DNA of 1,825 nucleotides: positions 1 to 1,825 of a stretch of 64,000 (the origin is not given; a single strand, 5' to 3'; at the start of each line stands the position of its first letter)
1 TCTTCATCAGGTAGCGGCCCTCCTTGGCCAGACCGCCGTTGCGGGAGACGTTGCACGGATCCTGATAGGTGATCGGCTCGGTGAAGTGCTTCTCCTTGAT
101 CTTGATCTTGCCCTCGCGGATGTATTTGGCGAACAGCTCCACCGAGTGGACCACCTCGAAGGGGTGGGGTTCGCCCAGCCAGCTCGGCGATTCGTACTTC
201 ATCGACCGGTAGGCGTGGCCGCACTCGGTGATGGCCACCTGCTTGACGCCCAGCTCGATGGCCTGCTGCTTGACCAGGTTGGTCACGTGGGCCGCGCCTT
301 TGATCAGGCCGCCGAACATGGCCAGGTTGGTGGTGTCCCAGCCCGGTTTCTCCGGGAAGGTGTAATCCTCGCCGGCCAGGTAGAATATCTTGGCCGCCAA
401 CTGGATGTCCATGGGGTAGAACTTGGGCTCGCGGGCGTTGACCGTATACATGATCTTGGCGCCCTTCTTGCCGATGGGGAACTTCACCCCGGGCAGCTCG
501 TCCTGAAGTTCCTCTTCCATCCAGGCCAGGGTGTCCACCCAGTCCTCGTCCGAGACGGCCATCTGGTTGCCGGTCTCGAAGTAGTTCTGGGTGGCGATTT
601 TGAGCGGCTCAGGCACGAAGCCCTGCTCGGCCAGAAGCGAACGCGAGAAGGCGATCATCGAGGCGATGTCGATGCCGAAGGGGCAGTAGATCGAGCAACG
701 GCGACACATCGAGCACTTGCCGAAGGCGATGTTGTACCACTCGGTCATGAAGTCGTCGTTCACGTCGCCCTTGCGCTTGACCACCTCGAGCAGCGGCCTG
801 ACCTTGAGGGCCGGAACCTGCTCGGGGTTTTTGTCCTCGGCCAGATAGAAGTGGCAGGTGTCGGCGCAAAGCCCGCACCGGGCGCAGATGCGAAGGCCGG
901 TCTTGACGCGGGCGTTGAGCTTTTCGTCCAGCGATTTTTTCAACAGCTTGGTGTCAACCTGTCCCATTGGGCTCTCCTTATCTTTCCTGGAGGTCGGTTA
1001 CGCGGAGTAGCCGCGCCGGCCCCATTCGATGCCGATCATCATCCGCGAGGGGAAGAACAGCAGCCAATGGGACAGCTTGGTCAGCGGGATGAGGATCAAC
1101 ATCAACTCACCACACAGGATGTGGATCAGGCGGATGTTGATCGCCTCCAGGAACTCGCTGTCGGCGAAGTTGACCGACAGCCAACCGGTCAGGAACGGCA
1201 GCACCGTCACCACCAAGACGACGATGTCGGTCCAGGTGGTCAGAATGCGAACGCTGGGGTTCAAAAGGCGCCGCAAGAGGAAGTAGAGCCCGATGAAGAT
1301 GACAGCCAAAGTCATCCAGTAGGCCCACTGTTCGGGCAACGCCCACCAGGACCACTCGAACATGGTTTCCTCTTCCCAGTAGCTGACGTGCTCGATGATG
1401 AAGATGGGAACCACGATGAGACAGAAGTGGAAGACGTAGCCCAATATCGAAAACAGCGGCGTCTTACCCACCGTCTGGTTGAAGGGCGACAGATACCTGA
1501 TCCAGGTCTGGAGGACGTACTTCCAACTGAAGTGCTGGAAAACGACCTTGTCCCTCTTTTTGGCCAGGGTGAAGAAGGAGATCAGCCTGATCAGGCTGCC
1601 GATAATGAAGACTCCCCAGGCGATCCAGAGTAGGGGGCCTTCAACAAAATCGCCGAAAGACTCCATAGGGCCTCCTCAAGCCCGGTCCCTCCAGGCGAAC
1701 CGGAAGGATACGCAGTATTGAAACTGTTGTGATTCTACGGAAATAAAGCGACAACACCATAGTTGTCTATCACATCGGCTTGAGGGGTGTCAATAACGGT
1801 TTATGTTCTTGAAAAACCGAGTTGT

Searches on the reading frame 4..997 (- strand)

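Call 27: search_protein_families(library=pfam, proteins=[window:4-997:-])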
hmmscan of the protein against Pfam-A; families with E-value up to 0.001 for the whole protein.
window:4-997:- (331 aa): 5 families
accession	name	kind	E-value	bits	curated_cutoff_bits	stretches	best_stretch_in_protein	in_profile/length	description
PF13183.11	Fer4_8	-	5.5e-11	43.3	27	1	36-109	3-68/68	4Fe-4S dicluster domain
PF13534.11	Fer4_17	-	1.9e-08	35.1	22.2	1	38-110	2-61/61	4Fe-4S dicluster domain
PF13237.11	Fer4_10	-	1.5e-05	25.3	25.5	0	92-111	6-22/53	4Fe-4S dicluster domain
PF12838.12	Fer4_7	-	2.5e-05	25.1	27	1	38-109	2-52/52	4Fe-4S dicluster domain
PF13187.11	Fer4_9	-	9e-05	22.9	27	1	38-108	2-50/52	4Fe-4S dicluster domain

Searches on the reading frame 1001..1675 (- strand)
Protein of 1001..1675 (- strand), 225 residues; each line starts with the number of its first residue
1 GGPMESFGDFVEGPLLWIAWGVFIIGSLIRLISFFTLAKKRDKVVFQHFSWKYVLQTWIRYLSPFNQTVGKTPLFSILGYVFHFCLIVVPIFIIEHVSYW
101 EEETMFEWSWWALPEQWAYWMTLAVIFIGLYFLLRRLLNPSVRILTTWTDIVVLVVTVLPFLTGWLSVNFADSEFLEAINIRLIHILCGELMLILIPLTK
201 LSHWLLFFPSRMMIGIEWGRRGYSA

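Call 27: search_protein_families(library=pfam, proteins=[window:1001-1675:-])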
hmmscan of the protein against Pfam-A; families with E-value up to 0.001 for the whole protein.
window:1001-1675:- (225 aa): 1 family
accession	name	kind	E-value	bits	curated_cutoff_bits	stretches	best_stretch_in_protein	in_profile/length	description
PF02665.19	Nitrate_red_gam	-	0.00058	20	22.9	0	123-171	95-144/217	Nitrate reductase gamma subunit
